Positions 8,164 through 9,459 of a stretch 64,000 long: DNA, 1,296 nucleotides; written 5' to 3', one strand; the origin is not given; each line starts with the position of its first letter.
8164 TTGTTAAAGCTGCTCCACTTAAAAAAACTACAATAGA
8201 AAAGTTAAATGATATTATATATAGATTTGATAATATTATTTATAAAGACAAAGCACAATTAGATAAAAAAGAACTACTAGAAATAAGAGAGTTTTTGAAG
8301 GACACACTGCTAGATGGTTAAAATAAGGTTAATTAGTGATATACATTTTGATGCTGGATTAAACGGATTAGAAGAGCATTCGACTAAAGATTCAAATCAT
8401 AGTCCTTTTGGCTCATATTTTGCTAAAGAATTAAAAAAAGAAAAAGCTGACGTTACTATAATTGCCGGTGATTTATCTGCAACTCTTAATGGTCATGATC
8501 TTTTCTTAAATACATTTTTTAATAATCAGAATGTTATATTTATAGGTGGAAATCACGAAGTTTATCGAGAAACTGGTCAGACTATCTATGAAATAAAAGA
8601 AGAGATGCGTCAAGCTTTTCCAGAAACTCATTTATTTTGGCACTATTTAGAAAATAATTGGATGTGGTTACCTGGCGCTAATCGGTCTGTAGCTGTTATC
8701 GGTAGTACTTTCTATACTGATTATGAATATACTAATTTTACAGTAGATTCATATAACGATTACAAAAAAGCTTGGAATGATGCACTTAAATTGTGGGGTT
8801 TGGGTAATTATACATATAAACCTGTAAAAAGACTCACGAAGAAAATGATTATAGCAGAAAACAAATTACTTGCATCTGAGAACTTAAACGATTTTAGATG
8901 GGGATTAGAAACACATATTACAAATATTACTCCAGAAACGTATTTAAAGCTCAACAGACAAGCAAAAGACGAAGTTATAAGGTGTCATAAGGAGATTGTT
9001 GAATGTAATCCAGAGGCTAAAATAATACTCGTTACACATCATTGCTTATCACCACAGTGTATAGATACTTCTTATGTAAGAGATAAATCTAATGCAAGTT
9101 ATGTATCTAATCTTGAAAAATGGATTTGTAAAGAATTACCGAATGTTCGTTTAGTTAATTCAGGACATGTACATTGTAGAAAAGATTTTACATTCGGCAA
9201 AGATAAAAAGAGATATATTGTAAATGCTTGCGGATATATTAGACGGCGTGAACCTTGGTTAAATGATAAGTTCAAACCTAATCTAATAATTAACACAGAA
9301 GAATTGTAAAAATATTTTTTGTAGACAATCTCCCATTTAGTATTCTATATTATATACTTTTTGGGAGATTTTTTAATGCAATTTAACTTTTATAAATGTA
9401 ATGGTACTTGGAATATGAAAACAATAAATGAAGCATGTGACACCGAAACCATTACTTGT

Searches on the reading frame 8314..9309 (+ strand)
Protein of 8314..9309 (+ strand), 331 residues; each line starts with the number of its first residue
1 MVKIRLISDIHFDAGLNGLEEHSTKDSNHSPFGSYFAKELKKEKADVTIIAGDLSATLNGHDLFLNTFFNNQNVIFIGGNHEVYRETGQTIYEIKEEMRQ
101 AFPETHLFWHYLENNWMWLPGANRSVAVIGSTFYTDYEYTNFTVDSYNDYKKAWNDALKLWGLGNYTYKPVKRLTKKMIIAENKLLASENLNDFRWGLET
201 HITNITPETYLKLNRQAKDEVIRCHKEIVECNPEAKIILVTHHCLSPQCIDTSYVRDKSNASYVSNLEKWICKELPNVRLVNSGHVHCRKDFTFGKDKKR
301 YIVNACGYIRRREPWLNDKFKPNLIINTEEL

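Call 20: search_protein_families(library=phrogs, proteins=[window:8314-9309:+], max_evalue=0.00001)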
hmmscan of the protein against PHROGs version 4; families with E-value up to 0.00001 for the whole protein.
window:8314-9309:+ (331 aa): 1 family
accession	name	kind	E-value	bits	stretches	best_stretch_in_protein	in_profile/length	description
phrog_1649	-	other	1.2e-25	90.8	1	2-312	36-275/308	metallo-phosphoesterase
